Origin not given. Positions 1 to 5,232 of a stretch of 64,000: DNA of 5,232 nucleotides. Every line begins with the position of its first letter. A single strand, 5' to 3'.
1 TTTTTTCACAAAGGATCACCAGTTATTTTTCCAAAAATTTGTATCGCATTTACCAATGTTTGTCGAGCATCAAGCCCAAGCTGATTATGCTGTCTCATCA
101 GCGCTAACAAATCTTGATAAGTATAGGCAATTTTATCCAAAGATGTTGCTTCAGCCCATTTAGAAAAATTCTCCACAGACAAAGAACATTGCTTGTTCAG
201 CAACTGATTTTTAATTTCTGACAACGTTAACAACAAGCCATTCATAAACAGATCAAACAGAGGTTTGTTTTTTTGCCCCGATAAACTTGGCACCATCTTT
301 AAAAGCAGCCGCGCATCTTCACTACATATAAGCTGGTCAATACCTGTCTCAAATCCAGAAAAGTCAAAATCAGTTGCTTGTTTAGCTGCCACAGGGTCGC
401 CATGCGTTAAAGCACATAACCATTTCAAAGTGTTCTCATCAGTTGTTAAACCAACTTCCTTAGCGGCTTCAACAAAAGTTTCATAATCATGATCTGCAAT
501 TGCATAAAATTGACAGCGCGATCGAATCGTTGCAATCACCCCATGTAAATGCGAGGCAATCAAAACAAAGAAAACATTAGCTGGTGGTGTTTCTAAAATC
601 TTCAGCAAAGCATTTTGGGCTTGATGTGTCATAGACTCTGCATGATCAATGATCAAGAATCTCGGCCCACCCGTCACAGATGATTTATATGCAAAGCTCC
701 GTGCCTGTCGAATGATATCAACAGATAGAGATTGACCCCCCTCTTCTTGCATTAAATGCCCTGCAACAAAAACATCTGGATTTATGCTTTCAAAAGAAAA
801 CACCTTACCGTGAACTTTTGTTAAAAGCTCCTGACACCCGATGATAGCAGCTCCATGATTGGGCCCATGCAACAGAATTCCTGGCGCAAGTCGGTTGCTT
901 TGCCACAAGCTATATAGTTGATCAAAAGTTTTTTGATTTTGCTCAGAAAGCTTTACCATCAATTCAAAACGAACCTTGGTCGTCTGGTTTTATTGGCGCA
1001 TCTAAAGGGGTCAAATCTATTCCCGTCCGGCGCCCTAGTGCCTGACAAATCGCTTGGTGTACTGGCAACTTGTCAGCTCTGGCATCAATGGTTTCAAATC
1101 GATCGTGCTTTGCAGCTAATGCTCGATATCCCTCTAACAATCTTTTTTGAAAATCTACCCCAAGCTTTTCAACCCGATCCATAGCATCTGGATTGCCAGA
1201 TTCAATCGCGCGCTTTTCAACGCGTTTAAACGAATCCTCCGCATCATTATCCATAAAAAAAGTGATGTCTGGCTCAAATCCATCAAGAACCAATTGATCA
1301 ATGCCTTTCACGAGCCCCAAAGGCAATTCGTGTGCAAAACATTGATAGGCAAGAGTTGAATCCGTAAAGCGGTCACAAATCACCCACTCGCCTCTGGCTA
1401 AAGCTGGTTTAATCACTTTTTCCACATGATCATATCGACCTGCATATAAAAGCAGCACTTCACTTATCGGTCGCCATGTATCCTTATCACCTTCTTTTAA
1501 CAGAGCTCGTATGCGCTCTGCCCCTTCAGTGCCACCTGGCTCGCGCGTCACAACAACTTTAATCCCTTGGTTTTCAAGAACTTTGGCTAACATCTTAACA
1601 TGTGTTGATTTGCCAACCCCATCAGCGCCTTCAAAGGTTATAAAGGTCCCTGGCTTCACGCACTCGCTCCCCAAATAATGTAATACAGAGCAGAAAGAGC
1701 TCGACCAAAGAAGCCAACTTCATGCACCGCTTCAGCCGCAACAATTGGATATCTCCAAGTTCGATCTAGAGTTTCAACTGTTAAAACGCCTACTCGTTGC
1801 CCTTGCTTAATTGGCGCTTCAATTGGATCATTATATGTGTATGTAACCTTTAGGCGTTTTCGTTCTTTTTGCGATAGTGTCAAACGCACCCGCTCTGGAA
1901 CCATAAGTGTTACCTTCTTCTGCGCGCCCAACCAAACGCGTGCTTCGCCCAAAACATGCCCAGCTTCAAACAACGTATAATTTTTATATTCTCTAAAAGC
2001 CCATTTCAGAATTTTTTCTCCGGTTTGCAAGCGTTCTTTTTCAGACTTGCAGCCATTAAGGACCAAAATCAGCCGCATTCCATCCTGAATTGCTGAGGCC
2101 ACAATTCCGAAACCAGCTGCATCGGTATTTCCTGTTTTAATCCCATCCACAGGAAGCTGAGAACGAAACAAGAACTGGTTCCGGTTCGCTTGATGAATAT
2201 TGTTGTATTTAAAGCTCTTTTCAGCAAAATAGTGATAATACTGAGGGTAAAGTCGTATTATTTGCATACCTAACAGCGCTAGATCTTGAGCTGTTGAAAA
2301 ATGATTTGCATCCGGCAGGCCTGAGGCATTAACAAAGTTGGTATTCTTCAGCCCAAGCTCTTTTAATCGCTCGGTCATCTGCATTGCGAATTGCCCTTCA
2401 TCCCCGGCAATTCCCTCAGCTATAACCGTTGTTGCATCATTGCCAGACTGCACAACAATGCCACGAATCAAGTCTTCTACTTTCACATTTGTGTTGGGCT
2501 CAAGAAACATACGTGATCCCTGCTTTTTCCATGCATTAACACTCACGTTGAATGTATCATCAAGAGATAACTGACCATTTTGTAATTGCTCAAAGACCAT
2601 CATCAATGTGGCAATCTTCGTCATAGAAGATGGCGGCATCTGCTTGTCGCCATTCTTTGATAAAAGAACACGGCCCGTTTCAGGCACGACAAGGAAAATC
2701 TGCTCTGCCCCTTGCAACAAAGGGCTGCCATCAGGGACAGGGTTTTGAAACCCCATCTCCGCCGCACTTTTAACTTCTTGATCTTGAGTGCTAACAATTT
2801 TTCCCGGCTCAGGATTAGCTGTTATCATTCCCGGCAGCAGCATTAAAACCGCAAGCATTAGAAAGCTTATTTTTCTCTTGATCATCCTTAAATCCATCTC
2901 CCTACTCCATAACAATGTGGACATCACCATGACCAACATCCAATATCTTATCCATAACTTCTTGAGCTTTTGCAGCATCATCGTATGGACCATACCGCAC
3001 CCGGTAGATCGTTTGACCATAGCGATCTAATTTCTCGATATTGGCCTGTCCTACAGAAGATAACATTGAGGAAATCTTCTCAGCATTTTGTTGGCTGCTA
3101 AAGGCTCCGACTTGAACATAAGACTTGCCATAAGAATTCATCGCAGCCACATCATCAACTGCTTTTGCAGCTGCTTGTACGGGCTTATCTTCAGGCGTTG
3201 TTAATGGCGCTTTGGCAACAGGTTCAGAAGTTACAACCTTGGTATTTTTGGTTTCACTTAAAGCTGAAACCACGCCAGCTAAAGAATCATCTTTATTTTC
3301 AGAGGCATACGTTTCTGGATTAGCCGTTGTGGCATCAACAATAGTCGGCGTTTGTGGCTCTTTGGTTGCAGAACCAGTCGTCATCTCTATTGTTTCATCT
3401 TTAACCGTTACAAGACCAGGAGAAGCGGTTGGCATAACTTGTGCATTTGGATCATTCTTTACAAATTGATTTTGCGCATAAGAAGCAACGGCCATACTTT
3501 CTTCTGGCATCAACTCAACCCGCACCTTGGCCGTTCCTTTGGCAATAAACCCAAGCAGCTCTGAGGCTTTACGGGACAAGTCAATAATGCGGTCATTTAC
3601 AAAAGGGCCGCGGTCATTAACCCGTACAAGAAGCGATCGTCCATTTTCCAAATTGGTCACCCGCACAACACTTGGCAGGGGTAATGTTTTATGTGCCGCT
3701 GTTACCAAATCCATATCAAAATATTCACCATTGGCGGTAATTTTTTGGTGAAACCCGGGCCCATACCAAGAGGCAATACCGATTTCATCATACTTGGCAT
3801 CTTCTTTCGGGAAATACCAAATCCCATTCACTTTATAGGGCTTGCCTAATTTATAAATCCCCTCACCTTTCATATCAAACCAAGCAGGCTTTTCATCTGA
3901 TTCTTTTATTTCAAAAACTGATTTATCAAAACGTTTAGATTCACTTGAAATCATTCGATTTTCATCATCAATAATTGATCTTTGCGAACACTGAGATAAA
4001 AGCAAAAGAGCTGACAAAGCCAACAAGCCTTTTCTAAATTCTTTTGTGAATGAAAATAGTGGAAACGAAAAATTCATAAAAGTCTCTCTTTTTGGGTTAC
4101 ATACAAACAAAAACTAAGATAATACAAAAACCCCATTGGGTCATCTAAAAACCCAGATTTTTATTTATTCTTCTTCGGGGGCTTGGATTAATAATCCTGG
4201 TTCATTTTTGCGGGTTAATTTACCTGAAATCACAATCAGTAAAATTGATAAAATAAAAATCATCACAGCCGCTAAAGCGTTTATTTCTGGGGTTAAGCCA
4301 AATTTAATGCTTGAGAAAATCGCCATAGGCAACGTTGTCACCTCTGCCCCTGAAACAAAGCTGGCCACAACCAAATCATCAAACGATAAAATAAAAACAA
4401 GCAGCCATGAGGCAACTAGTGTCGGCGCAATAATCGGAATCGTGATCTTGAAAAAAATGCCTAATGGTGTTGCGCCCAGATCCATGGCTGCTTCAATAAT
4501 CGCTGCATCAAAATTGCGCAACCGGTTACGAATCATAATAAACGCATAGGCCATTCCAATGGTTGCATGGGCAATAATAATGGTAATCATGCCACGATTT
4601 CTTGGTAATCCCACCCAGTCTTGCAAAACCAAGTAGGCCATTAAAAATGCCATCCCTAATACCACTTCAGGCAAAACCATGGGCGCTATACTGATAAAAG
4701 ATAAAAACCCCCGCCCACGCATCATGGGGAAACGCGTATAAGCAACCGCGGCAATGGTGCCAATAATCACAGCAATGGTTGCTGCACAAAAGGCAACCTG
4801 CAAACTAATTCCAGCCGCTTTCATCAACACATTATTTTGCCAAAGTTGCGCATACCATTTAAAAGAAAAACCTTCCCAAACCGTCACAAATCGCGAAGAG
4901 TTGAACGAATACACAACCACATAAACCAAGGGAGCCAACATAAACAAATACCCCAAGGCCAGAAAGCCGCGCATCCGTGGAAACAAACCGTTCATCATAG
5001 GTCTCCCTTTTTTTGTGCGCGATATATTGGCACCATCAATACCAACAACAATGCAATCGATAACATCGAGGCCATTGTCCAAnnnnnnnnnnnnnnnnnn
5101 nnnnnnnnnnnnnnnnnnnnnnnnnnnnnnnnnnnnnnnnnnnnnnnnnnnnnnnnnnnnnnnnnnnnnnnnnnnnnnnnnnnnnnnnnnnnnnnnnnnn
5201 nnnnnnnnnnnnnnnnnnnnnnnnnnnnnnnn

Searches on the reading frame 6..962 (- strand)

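Call 63: search_protein_families(library=pfam, proteins=[window:6-962:-], max_evalue=0.001)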
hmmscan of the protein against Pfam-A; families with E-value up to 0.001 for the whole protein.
window:6-962:- (318 aa): 1 family
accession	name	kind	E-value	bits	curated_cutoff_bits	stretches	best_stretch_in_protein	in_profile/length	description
PF13177.12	DNA_pol3_delta2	-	3.5e-24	86.1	27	1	61-156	68-158/161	DNA polymerase III, delta subunit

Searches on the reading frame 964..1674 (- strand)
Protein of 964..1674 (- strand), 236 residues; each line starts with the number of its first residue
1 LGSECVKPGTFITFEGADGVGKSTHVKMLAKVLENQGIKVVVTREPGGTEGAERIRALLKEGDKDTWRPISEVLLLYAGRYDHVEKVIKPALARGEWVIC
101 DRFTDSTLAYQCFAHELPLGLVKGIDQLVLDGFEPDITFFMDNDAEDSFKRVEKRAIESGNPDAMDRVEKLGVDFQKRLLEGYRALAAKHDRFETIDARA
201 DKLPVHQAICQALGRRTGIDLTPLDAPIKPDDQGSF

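Call 63: search_protein_families(library=pfam, proteins=[window:964-1674:-], max_evalue=0.001)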
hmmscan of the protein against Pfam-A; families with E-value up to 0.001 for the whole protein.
window:964-1674:- (236 aa): 2 families
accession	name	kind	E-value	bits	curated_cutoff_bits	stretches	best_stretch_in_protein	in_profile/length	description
PF02223.23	Thymidylate_kin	-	1.9e-44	152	27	1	14-209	1-185/185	Thymidylate kinase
PF13521.12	AAA_28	-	0.00013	22.7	27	1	12-115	2-94/164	AAA domain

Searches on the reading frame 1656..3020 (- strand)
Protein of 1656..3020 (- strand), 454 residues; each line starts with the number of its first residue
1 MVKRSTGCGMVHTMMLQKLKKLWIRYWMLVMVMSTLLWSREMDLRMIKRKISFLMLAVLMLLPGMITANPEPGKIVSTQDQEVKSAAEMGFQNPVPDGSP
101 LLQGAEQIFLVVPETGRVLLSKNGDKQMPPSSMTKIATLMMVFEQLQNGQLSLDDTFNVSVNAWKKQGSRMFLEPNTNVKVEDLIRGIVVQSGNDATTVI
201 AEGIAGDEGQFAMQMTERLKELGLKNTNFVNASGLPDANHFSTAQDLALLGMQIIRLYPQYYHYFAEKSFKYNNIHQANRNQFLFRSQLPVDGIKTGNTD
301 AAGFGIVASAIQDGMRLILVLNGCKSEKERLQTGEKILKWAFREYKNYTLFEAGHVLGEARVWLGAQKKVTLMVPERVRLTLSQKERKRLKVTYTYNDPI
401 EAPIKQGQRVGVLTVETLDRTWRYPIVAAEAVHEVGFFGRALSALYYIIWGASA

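Call 63: search_protein_families(library=pfam, proteins=[window:1656-3020:-], max_evalue=0.001)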
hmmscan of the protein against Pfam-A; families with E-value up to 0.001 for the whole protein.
window:1656-3020:- (454 aa): 3 families
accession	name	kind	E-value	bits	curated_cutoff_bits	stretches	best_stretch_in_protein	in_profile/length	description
PF00768.25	Peptidase_S11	-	9.9e-66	222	27.6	1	105-321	12-234/239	D-alanyl-D-alanine carboxypeptidase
PF07943.18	PBP5_C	-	3.7e-18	65.9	21.2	1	345-434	1-91/91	Penicillin-binding protein 5, C-terminal domain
PF13354.11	Beta-lactamase2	-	2.9e-15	56.7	22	1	110-255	4-147/214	Beta-lactamase enzyme family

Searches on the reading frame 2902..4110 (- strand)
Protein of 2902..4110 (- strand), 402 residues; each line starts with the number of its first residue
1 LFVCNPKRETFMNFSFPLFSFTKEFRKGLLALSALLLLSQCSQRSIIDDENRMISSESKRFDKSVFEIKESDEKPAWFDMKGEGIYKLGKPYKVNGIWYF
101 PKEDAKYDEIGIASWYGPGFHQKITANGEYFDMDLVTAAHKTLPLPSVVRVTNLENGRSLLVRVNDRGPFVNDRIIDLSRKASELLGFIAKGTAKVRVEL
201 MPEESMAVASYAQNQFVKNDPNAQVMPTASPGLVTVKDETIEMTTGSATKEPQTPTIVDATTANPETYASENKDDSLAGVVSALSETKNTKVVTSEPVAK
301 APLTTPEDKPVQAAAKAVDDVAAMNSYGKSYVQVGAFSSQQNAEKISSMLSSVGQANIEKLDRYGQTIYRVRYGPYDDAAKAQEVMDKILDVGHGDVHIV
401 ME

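Call 63: search_protein_families(library=pfam, proteins=[window:2902-4110:-], max_evalue=0.001)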
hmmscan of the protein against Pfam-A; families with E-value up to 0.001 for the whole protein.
window:2902-4110:- (402 aa): 2 families
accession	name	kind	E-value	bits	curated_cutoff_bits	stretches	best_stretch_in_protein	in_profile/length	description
PF03330.24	DPBB_1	-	1.3e-24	86.6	28.8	1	111-198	4-83/83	Lytic transglycolase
PF05036.18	SPOR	-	5.7e-13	49.4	21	1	328-389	3-64/76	SPOR domain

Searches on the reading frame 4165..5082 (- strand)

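Call 63: search_protein_families(library=pfam, proteins=[window:4165-5082:-], max_evalue=0.001)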
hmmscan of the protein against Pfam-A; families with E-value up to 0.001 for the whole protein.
window:4165-5082:- (305 aa): 1 family
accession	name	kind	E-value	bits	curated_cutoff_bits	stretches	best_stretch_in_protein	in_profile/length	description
PF00528.27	BPD_transp_1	-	2.4e-15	57.2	26.4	1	104-285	1-171/184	Binding-protein-dependent transport system inner membrane component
